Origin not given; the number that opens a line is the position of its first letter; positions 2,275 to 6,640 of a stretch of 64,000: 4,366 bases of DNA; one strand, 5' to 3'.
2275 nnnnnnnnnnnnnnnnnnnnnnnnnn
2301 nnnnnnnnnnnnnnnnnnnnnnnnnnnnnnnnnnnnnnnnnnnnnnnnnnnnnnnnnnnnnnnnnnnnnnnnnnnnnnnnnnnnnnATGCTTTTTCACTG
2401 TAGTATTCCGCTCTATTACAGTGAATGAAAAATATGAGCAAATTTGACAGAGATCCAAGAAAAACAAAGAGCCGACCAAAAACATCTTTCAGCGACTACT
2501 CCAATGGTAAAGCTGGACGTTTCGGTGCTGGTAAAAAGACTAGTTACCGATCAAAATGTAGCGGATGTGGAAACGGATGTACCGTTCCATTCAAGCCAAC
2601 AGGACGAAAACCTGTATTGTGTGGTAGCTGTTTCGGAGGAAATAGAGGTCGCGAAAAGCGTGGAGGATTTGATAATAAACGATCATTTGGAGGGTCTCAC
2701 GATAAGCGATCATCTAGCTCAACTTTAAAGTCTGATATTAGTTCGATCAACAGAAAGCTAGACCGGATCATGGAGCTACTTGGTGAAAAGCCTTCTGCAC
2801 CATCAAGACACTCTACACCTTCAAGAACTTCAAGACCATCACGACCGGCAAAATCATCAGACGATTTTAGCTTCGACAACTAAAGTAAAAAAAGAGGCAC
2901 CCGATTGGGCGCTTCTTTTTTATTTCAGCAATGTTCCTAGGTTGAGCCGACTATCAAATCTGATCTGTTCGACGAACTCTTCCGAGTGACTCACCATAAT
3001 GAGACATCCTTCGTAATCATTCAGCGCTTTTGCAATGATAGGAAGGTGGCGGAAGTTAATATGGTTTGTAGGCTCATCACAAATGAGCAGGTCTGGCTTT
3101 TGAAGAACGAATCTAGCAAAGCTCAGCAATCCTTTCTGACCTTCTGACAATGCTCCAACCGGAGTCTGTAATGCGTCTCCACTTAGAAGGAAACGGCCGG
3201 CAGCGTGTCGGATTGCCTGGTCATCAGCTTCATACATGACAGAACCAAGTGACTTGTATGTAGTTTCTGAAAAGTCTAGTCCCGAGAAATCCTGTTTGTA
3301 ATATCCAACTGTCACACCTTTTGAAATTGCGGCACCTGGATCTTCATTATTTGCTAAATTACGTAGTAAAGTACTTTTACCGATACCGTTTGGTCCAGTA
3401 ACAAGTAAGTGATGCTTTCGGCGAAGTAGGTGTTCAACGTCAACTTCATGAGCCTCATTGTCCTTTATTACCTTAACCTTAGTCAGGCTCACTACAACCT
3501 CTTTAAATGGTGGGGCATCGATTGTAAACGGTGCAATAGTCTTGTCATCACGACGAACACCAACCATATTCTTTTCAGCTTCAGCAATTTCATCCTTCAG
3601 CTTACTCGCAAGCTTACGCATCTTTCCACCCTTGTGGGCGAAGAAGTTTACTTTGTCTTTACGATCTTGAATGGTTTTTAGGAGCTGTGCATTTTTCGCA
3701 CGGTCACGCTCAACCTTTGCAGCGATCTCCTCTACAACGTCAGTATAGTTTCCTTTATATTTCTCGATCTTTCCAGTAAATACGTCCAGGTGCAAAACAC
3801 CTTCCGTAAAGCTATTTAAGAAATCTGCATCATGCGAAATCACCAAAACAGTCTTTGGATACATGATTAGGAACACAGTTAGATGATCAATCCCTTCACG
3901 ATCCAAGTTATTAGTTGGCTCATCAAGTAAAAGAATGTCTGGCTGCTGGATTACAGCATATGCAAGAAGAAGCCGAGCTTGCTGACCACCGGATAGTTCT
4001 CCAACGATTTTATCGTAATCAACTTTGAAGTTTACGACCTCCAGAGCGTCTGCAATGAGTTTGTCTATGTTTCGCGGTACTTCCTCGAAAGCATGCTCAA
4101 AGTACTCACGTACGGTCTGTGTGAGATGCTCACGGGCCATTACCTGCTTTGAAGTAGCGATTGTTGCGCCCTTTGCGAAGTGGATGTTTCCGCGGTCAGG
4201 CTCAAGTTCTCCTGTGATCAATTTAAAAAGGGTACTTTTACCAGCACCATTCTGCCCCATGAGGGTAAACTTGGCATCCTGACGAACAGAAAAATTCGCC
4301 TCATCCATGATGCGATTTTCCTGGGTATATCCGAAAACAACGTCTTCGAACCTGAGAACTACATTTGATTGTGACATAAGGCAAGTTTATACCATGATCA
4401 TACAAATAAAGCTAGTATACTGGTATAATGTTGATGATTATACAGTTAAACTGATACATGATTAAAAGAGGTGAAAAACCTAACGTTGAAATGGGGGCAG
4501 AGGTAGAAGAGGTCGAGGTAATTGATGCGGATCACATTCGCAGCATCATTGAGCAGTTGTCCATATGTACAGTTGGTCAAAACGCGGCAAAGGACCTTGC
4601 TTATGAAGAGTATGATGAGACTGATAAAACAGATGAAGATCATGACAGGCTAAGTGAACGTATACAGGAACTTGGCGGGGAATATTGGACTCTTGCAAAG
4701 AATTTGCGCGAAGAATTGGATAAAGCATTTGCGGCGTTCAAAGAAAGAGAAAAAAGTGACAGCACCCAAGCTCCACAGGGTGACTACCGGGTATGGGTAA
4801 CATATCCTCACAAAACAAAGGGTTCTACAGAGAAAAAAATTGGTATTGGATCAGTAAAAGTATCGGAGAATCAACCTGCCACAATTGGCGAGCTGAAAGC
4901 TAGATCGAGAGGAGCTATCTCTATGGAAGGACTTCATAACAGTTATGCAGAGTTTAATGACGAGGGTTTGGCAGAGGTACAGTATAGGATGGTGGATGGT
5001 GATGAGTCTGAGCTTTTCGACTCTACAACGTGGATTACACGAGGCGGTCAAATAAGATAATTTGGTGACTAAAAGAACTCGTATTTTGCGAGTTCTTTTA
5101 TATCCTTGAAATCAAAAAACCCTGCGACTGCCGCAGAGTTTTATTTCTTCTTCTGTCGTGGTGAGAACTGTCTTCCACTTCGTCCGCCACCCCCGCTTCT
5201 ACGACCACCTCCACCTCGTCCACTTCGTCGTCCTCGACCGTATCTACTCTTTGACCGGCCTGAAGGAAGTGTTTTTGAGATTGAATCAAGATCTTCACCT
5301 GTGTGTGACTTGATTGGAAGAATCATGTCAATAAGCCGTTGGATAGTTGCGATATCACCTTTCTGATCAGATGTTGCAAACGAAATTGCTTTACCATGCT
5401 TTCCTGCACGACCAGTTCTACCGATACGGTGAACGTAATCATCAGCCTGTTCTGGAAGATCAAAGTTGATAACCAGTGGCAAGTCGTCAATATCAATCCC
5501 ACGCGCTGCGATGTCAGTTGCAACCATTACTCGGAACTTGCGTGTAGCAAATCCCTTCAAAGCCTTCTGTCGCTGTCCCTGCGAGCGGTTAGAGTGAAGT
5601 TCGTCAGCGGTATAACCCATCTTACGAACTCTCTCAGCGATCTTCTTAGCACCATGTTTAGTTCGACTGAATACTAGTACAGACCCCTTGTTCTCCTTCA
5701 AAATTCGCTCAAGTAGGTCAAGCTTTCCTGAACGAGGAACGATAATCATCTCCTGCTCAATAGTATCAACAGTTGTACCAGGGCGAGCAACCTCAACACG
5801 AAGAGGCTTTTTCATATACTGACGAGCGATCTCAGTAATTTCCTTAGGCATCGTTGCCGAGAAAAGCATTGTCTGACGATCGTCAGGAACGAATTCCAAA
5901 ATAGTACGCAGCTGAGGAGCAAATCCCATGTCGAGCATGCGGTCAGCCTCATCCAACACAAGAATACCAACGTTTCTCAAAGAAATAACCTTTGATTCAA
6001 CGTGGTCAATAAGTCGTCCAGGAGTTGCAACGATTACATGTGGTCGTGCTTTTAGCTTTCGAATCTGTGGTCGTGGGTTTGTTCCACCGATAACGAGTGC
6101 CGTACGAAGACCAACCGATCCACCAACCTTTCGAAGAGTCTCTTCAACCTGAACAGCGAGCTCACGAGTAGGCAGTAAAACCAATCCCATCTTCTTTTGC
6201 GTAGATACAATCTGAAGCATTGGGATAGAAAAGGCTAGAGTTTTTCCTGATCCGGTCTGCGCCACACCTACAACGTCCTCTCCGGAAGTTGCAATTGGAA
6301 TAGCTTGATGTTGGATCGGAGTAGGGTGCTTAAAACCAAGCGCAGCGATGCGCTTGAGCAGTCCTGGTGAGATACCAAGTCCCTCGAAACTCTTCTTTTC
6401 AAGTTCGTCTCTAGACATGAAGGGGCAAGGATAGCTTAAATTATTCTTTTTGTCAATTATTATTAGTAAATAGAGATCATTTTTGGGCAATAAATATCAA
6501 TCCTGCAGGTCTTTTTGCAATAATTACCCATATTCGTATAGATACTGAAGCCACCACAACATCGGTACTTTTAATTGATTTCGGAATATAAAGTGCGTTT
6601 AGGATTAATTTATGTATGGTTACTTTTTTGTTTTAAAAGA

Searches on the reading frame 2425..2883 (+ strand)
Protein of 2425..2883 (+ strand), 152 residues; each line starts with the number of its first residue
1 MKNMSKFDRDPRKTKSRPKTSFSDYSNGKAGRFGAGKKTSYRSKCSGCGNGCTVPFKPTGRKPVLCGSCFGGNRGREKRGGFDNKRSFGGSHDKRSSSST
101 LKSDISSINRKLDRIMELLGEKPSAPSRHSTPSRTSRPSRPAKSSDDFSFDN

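Call 92: search_protein_families(library=pfam, proteins=[window:2425-2883:+], max_evalue=0.001)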
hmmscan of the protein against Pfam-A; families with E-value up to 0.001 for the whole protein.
window:2425-2883:+ (152 aa): 1 family
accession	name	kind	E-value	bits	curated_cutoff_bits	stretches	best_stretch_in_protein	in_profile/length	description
PF23477.1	zf_Tbcl_2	-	8.5e-12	45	27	1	39-71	2-34/37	Probable treble clef zinc finger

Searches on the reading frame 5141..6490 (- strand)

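Call 92: search_protein_families(library=pfam, proteins=[window:5141-6490:-], max_evalue=0.001)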
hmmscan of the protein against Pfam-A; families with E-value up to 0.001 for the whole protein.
window:5141-6490:- (449 aa): 3 families
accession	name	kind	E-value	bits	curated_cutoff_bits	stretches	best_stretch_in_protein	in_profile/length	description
PF00270.35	DEAD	-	1.7e-55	187.7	26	1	57-220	1-166/167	DEAD/DEAH box helicase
PF00271.37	Helicase_C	-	7.3e-30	103.9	23.5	1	256-363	2-110/110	Helicase conserved C-terminal domain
PF04851.21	ResIII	-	8.5e-07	29.5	22.5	1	72-215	25-163/164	Type III restriction enzyme, res subunit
